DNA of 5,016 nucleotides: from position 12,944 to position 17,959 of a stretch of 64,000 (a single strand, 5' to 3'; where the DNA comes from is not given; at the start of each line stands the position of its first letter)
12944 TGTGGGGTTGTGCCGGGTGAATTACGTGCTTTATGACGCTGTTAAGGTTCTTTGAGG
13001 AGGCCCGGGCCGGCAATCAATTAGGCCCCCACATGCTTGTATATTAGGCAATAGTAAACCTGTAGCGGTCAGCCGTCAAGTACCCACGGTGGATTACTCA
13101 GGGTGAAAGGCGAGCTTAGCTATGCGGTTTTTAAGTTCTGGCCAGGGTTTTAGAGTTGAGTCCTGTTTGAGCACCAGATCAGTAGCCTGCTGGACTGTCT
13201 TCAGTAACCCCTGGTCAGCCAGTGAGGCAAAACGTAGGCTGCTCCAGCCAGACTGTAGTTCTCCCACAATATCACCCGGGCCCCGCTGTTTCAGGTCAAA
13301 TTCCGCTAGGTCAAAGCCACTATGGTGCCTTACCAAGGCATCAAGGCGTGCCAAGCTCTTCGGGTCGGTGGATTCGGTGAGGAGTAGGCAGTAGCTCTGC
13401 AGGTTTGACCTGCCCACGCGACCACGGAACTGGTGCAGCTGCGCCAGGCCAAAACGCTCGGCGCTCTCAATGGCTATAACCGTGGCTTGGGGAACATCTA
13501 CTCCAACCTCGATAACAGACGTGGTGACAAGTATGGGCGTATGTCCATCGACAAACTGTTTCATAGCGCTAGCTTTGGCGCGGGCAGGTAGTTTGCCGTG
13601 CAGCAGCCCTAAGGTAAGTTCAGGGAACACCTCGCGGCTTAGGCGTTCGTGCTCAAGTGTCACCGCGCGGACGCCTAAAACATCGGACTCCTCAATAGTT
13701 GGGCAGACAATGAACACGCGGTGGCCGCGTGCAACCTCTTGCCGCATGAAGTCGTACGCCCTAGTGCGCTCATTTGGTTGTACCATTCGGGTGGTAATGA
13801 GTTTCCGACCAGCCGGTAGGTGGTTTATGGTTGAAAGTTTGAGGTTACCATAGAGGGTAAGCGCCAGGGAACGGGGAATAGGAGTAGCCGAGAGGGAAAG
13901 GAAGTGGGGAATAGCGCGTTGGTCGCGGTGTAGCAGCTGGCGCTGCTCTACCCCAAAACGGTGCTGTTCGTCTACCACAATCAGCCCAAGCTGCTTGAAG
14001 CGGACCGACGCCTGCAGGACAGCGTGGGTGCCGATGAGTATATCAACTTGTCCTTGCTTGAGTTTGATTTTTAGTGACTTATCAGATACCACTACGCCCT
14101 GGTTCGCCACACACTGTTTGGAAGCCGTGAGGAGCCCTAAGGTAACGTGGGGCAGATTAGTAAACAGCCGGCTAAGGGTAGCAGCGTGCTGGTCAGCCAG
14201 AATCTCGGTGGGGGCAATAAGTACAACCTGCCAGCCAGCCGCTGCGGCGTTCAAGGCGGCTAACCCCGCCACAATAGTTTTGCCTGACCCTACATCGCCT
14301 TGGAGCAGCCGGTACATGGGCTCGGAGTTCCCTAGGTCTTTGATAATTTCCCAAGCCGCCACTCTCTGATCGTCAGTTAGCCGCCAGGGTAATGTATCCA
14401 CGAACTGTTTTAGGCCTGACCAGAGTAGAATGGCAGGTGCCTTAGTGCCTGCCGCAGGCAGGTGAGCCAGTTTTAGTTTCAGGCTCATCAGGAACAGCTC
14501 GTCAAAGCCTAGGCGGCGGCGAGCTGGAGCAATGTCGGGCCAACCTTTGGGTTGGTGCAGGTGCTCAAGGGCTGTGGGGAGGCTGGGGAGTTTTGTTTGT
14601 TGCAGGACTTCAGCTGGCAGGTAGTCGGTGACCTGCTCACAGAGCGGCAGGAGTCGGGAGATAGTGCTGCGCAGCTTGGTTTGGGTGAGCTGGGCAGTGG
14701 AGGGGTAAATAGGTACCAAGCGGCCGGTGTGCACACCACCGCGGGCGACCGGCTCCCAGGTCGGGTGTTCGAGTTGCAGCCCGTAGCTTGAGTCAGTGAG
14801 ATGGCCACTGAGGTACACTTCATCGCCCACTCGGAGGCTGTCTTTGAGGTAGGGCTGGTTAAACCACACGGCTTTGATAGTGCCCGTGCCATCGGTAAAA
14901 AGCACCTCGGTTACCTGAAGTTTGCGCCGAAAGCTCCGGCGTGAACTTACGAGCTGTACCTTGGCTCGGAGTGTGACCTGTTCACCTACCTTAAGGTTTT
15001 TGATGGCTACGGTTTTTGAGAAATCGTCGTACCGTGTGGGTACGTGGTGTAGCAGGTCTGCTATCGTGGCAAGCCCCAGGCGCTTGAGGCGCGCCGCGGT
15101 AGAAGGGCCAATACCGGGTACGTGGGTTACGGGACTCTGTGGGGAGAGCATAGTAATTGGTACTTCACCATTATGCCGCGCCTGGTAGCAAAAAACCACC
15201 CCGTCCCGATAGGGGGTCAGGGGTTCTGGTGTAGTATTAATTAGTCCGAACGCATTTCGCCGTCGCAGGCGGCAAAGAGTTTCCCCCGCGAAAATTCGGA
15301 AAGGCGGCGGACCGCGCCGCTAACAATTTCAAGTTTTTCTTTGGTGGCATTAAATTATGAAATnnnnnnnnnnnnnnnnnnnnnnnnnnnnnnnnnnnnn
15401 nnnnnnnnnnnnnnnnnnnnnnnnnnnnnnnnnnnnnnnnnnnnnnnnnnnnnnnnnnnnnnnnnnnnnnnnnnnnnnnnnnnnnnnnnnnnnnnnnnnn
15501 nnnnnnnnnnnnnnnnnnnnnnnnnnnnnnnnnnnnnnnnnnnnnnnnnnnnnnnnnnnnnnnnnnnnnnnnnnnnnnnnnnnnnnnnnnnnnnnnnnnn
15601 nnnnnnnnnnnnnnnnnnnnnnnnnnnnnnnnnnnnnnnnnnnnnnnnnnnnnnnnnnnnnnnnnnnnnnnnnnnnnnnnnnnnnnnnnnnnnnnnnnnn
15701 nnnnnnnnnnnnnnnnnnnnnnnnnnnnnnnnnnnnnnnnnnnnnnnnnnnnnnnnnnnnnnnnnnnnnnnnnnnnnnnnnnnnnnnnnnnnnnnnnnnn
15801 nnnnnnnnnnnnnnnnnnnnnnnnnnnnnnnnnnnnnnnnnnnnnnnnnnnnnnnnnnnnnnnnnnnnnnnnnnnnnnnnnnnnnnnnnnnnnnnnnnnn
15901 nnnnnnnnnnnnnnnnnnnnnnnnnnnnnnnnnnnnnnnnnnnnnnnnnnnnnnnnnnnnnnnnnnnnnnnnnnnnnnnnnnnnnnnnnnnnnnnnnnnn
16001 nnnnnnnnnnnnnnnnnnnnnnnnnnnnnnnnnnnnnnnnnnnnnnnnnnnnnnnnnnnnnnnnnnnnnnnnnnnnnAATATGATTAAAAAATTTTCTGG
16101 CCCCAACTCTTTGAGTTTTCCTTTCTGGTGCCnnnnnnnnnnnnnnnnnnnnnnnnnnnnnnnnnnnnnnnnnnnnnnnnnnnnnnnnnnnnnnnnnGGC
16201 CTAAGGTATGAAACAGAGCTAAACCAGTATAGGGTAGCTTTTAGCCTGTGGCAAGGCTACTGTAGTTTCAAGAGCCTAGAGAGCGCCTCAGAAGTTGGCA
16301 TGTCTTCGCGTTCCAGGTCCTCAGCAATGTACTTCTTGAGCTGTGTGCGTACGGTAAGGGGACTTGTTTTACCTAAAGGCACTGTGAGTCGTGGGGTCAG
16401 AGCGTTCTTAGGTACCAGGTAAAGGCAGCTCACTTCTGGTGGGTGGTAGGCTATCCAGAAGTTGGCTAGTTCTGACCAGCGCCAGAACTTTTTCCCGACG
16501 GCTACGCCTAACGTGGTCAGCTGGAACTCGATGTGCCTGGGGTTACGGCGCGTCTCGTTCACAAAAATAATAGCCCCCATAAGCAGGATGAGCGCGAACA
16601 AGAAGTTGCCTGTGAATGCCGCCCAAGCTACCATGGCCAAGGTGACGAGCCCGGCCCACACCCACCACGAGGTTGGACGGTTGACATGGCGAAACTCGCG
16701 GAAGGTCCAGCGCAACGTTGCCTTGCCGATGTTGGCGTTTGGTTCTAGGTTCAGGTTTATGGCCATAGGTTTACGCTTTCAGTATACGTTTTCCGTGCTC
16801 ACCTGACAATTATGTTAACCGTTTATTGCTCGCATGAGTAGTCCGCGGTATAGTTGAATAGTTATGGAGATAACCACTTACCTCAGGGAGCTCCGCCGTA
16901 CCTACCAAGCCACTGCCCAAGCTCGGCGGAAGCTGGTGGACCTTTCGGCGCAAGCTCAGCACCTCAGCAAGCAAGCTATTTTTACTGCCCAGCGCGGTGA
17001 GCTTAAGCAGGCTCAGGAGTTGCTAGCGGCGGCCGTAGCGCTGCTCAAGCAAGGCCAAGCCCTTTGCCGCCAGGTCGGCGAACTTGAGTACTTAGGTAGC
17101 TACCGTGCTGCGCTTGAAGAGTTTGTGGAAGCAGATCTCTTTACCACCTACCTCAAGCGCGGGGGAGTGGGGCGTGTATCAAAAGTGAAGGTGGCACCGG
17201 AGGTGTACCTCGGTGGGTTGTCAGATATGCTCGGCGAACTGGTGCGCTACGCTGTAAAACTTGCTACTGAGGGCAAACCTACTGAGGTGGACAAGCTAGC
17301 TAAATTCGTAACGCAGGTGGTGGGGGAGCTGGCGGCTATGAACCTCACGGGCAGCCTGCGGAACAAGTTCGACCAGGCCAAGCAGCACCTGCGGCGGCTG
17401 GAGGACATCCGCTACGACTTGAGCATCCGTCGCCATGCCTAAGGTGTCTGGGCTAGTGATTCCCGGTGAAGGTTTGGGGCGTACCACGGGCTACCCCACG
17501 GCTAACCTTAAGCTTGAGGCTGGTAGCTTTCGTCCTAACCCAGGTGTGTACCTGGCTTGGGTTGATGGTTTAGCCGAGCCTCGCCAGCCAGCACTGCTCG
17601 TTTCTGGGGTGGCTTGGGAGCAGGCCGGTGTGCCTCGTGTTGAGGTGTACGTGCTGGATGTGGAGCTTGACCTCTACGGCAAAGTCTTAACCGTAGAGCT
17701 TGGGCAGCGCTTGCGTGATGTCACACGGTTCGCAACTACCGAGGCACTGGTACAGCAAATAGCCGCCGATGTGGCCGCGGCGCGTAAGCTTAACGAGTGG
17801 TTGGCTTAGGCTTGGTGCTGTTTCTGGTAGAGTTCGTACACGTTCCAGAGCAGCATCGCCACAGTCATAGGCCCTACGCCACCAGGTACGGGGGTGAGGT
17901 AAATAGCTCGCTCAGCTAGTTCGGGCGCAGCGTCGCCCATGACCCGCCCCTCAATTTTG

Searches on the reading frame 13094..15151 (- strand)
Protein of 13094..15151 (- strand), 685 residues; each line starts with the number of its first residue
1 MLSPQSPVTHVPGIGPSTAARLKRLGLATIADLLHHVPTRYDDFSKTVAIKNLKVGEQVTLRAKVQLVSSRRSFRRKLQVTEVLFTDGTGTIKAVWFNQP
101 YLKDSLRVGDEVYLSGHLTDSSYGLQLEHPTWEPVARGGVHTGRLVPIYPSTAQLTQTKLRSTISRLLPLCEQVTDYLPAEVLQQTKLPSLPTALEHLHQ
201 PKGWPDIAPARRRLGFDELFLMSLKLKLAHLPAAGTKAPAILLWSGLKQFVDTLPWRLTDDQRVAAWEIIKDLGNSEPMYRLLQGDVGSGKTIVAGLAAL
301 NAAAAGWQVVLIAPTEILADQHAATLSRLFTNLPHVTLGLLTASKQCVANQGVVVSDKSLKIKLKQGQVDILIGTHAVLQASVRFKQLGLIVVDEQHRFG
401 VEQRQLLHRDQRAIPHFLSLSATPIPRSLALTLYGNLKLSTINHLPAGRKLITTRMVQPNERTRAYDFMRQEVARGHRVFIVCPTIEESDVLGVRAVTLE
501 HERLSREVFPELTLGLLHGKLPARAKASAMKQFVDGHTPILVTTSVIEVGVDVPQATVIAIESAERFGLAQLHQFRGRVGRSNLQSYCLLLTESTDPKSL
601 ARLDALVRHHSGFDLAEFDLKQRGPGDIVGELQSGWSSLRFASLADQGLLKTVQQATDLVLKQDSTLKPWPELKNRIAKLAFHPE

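Call 62: find_related_loci(query=window:13094-15151:-, collection=metagenome_contigs, flank=4000)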
Query window:13094-15151:- (685 aa) in metagenome_contigs; peptide patterns used: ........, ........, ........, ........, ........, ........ (x = any residue, [..] = any of these).
570 stretches matched a pattern; 515 encode a relative of the query (tblastn E <= 1e-3); the best 80 are kept; 80 distinct loci.
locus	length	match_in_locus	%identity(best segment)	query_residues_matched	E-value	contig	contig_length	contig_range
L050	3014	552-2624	59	1-685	0e+0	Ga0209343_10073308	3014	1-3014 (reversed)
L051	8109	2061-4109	55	1-685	0e+0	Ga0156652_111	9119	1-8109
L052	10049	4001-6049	55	1-685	0e+0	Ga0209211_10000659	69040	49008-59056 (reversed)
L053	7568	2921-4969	55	1-685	0e+0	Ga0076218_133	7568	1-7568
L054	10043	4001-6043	51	1-685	0e+0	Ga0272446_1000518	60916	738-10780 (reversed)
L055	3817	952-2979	46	5-677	0e+0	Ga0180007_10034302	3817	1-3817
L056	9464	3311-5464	44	1-680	0e+0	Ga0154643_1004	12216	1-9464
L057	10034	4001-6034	48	1-682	0e+0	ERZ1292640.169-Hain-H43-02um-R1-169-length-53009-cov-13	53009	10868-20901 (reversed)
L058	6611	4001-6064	46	2-680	0e+0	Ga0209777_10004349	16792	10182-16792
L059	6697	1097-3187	45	1-680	0e+0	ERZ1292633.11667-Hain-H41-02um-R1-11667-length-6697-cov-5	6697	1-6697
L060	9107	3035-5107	47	2-680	0e+0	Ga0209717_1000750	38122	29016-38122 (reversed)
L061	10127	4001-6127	44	1-679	0e+0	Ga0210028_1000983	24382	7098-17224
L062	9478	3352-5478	44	1-679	0e+0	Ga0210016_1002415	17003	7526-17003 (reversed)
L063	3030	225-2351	44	1-679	0e+0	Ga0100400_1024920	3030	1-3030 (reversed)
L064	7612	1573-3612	44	1-680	0e+0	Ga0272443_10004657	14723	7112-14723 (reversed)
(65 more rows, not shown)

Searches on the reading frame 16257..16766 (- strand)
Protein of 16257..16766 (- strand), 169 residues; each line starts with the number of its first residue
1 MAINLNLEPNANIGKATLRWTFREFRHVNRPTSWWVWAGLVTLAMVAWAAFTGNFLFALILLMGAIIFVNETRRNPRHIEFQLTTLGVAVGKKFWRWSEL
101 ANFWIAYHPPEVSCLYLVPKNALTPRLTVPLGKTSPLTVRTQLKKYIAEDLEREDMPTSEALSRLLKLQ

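Call 78: search_protein_families(library=pfam, proteins=[window:16257-16766:-], max_evalue=1)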
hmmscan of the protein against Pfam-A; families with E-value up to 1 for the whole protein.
window:16257-16766:- (169 aa): 1 family
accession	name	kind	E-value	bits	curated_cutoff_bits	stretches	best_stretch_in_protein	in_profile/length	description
PF19744.4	DUF6232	-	0.0079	17.1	27.4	1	22-88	26-93/117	Family of unknown function (DUF6232)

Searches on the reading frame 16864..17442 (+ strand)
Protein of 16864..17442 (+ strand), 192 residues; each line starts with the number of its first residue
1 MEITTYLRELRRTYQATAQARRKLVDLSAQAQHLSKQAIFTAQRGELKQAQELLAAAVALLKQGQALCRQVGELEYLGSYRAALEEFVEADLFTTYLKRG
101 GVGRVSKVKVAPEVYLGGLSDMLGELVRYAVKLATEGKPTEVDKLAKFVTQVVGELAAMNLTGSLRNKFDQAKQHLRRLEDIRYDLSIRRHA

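Call 78: search_protein_families(library=pfam, proteins=[window:16864-17442:+], max_evalue=1)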
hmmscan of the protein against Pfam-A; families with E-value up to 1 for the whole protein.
window:16864-17442:+ (192 aa): 6 families
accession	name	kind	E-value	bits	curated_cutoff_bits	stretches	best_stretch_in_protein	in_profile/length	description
PF01997.21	Translin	-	2.2e-22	80.5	25.9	1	21-189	3-204/205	Translin family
PF24722.1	DUF7674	-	0.0031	18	27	0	122-152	29-59/111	Domain of unknown function (DUF7674)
PF07544.18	Med9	-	0.0044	17.5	26.9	1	160-185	26-51/80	RNA polymerase II transcription mediator complex subunit 9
PF25524.1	RSLD_CPSF6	-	0.0056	17.3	27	1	36-65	19-48/96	CPSF6-like, RSLD domain, N-terminal region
PF18951.5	DUF5695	-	0.12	10.8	25.2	1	107-153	389-437/857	Family of unknown function (DUF5695)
PF05524.18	PEP-utilisers_N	-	0.54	10.8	24.4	0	8-64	35-91/121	PEP-utilising enzyme, N-terminal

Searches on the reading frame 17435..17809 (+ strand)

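Call 78: search_protein_families(library=pfam, proteins=[window:17435-17809:+], max_evalue=1)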
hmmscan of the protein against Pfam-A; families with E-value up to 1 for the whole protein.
window:17435-17809:+ (124 aa): 1 family
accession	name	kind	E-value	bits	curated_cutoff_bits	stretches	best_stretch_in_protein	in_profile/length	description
PF01687.23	Flavokinase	-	1.6e-27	96.6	19.6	1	3-119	6-123/124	Riboflavin kinase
